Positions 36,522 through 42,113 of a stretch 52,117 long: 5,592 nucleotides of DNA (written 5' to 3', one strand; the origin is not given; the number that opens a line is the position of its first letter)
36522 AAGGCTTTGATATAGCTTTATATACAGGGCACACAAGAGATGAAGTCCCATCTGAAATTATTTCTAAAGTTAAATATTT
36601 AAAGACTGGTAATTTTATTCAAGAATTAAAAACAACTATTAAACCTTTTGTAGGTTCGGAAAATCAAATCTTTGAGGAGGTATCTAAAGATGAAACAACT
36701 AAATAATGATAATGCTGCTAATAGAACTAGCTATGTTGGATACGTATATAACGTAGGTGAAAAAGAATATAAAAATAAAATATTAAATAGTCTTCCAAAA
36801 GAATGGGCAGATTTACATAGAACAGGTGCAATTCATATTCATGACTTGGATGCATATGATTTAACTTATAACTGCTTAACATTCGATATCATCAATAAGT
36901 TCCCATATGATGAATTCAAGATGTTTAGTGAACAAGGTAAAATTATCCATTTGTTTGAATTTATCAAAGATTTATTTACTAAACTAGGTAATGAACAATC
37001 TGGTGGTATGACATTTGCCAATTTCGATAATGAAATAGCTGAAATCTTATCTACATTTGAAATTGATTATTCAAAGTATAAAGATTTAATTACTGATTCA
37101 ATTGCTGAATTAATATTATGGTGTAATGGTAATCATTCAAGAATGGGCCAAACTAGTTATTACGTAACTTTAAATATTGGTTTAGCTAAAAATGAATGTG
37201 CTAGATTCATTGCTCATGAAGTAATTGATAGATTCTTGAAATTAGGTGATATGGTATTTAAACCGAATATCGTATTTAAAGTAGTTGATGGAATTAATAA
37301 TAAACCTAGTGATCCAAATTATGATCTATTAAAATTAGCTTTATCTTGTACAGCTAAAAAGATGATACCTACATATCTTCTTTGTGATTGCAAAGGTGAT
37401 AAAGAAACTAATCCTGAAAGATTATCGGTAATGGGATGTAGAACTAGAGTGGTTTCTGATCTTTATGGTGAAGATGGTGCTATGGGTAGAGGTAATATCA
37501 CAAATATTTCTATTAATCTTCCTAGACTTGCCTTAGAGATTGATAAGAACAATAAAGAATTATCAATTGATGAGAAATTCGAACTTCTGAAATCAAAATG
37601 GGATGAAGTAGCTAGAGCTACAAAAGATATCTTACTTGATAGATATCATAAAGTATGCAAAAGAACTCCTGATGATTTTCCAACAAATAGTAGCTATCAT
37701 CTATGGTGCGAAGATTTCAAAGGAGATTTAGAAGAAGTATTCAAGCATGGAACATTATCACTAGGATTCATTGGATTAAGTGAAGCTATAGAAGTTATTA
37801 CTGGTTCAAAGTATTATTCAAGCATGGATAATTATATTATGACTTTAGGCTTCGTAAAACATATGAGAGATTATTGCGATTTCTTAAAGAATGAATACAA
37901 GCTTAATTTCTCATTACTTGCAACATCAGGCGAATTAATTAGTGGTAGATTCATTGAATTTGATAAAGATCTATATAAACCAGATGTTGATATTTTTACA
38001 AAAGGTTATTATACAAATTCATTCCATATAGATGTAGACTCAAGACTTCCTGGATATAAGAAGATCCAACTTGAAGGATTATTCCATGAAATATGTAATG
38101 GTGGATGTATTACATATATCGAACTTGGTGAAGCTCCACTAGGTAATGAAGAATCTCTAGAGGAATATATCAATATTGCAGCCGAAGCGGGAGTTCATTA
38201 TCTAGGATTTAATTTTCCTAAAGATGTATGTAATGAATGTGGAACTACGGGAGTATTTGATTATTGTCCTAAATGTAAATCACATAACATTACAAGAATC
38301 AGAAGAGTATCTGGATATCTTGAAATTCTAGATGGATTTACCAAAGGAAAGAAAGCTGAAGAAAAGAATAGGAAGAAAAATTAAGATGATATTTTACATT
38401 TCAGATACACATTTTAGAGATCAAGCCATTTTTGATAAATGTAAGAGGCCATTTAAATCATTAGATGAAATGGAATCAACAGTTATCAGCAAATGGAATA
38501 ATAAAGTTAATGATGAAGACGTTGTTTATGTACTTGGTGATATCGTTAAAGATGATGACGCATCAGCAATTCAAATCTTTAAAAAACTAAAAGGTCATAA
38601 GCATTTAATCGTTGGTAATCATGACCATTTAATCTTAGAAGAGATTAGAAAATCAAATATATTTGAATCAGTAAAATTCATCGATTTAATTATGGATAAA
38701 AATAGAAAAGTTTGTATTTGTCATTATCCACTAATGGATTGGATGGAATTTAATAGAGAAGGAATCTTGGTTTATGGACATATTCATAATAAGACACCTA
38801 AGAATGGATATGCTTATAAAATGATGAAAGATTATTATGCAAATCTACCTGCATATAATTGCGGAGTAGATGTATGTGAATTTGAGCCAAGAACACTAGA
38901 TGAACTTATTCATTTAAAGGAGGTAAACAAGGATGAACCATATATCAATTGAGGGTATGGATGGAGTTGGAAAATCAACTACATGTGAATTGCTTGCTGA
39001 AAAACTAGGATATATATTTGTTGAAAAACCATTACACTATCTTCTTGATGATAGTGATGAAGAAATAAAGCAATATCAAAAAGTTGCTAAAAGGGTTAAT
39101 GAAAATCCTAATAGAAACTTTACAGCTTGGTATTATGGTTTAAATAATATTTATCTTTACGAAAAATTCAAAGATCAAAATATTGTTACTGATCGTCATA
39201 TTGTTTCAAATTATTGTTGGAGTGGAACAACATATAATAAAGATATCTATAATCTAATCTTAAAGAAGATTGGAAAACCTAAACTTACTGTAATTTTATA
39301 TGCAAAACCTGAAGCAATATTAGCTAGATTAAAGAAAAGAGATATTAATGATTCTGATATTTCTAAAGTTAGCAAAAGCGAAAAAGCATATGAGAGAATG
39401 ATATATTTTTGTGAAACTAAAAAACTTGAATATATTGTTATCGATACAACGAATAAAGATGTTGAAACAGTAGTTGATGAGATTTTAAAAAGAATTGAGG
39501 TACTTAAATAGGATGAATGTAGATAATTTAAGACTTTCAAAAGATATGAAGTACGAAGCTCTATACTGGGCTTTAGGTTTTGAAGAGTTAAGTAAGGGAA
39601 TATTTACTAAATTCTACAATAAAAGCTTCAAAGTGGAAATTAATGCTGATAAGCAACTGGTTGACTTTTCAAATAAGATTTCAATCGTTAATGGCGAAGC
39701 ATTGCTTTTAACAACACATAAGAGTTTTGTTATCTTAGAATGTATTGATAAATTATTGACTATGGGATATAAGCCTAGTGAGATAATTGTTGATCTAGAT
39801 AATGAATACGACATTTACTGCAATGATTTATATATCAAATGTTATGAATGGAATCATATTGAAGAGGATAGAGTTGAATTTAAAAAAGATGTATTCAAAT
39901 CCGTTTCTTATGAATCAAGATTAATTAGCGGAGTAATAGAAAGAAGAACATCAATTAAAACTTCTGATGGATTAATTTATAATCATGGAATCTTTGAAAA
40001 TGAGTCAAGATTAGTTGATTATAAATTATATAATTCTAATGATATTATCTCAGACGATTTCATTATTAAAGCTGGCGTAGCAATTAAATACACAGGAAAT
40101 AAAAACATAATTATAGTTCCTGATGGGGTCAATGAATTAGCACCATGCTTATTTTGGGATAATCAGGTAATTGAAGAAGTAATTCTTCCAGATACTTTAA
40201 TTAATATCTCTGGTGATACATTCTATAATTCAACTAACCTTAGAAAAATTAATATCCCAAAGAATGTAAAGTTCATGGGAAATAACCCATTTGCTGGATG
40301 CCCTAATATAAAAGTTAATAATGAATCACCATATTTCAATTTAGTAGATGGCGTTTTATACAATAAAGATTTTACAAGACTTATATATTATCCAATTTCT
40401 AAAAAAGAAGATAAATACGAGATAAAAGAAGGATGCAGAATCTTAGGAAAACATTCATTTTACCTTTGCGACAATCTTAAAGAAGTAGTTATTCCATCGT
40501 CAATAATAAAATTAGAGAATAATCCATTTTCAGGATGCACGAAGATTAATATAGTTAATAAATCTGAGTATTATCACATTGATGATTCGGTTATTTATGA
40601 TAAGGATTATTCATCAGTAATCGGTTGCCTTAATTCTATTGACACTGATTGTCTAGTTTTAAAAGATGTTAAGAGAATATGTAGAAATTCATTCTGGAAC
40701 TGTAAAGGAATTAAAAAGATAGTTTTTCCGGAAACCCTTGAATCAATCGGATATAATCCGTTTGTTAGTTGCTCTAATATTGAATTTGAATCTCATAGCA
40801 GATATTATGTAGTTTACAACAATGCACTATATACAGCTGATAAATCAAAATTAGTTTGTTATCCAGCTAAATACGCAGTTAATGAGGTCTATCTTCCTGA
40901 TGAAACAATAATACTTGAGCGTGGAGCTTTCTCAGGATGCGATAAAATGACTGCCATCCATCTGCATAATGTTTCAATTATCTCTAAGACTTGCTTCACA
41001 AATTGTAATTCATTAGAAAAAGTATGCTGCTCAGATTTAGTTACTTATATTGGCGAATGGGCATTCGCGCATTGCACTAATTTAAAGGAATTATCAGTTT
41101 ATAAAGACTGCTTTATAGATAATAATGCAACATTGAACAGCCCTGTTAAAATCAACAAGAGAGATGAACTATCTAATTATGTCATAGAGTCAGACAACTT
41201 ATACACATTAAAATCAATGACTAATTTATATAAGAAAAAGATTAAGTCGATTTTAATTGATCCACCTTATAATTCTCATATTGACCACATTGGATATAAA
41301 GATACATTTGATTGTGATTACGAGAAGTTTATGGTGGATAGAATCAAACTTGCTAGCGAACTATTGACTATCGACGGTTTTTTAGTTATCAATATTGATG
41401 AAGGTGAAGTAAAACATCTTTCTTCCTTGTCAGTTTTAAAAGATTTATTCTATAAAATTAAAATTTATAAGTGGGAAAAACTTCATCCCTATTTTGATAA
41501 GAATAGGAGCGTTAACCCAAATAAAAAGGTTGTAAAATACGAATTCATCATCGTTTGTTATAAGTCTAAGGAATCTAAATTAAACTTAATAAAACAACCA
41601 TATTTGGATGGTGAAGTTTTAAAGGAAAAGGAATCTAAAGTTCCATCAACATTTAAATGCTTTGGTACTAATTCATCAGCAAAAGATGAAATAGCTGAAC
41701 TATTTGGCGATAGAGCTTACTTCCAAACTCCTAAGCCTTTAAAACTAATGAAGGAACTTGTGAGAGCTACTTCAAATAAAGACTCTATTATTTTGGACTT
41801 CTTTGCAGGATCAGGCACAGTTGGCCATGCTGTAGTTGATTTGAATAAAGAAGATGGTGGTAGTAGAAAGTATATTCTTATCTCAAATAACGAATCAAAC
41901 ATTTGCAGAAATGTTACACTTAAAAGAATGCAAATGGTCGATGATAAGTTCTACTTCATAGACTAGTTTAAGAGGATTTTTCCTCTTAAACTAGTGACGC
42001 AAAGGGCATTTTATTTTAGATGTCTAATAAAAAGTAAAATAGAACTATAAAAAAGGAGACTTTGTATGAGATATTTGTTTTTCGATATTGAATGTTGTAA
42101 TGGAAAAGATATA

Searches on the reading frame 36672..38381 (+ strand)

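Call 14: search_protein_families(library=pfam, proteins=[window:36672-38381:+], max_evalue=0.01)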
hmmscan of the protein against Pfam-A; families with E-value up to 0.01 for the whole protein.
window:36672-38381:+ (570 aa): 1 family
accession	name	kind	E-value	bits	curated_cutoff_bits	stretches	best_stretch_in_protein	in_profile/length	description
PF13597.11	NRDD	-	5.3e-107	359.2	26.2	1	14-569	2-561/562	Anaerobic ribonucleoside-triphosphate reductase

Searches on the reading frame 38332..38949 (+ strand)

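Call 14: search_protein_families(library=pfam, proteins=[window:38332-38949:+], max_evalue=0.01)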
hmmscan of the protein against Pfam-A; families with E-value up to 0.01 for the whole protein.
window:38332-38949:+ (206 aa): 2 families
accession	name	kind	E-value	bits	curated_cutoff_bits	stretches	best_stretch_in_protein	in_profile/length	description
PF12850.12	Metallophos_2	-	2.6e-07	31.2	27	1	20-154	3-119/154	Calcineurin-like phosphoesterase superfamily domain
PF00149.33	Metallophos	-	3.3e-07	31.4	21.5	1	21-167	4-169/191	Calcineurin-like phosphoesterase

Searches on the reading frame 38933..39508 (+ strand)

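Call 23: search_protein_families(library=pfam, proteins=[window:38933-39508:+], max_evalue=0.001)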
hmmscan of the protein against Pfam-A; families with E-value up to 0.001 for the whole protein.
window:38933-39508:+ (192 aa): 10 families
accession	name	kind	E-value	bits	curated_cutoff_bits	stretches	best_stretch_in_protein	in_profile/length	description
PF02223.23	Thymidylate_kin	-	1.4e-16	61.2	27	1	6-184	1-185/185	Thymidylate kinase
PF13238.12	AAA_18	-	2e-10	41.7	29.4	1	4-150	1-125/128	AAA domain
PF01712.25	dNK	-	3e-09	37.4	27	1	4-188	1-198/203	Deoxynucleoside kinase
PF01202.28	SKI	-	1.5e-06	28.9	22.1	0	115-188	84-158/159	Shikimate kinase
PF13207.12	AAA_17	-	1.6e-05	25.7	27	0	8-30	2-24/136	AAA domain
PF02224.24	Cytidylate_kin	-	1.7e-05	25.1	26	0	4-33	1-30/211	Cytidylate kinase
PF13401.12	AAA_22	-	3e-05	24.8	27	1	3-171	7-91/130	AAA domain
PF13671.12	AAA_33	-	0.00013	22.8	27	0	6-148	4-130/143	AAA domain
PF13521.12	AAA_28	-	0.00027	21.6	27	1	4-171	2-157/164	AAA domain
PF00004.35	AAA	-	0.00054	20.8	21.2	0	8-55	5-56/131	ATPase family associated with various cellular activities (AAA)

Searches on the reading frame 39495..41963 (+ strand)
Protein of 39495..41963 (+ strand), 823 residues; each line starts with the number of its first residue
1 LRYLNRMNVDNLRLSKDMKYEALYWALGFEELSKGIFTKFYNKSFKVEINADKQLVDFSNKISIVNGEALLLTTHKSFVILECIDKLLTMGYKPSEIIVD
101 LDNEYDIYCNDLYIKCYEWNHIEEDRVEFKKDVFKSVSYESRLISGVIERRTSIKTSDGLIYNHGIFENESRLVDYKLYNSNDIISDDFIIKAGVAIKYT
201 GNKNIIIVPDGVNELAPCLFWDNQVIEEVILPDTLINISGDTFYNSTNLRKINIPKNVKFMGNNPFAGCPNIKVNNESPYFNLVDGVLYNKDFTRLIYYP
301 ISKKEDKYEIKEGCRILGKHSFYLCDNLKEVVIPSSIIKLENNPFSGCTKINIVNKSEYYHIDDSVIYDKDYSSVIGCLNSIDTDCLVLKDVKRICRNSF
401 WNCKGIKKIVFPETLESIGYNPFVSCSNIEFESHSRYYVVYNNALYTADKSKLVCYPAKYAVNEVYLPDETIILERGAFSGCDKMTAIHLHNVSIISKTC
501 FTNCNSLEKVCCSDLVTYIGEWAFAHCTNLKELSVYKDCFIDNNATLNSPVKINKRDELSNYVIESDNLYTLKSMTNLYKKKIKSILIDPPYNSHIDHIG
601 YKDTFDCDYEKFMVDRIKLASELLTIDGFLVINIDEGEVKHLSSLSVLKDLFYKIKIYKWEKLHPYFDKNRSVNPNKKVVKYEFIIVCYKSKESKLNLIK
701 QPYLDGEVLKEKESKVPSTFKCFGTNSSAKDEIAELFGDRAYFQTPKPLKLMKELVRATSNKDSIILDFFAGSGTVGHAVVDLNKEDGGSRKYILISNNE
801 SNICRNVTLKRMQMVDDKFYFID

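Call 23: search_protein_families(library=pfam, proteins=[window:39495-41963:+], max_evalue=0.001)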
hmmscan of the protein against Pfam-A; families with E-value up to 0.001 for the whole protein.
window:39495-41963:+ (823 aa): 2 families
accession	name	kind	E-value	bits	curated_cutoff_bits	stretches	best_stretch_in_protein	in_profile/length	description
PF13306.12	LRR_5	-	2.3e-40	137.9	27.7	4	461-545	12-97/127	BspA type Leucine rich repeat region (6 copies)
PF01555.25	N6_N4_Mtase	-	2.6e-30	106.5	26.7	1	583-799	1-212/221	DNA methylase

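Call 52: search_protein_families(library=padloc, proteins=[window:39495-41963:+], max_evalue=0.001)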
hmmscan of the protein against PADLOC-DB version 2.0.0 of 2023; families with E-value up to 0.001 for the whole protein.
window:39495-41963:+ (823 aa): 29 families (the best 25 are shown)
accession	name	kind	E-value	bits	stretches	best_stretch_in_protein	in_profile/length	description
PDLC03634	MTase_III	-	6.5e-43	145.5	3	689-801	338-447/621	Type III methyltransferase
PDLC03642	MTase_III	-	4.4e-38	129.3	2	715-817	314-416/528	Type III methyltransferase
PDLC03641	MTase_III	-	8.3e-36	121.7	2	713-802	362-450/657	Type III methyltransferase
PDLC03644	MTase_III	-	6.9e-33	112.2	2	699-814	283-395/542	Type III methyltransferase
PDLC03639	MTase_III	-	3.8e-27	92.9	2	724-814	406-502/639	Type III methyltransferase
PDLC03640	MTase_III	-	2.3e-26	90.3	2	708-800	337-433/654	Type III methyltransferase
PDLC03636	MTase_III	-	3.4e-25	86.9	2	550-645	36-132/575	Type III methyltransferase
PDLC03646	MTase_III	-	8.9e-24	81.4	2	731-813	755-837/1057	Type III methyltransferase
PDLC03637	MTase_III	-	4.7e-23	79.6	2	727-800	382-455/513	Type III methyltransferase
PDLC03635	MTase_III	-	1.9e-22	77.7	2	558-713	216-374/708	Type III methyltransferase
PDLC03278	MTase_II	-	3.5e-21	74.1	2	708-798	253-340/390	Type II methyltransferase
PDLC03645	MTase_III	-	2.6e-18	63.5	2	739-809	462-533/709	Type III methyltransferase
PDLC03371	MTase_II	-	9.6e-18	62.6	1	571-802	18-244/260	Type II methyltransferase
PDLC03638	MTase_III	-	6.5e-17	59.1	2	556-657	376-477/816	Type III methyltransferase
PDLC03300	MTase_II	-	4.3e-16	56.8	1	600-812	78-276/302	Type II methyltransferase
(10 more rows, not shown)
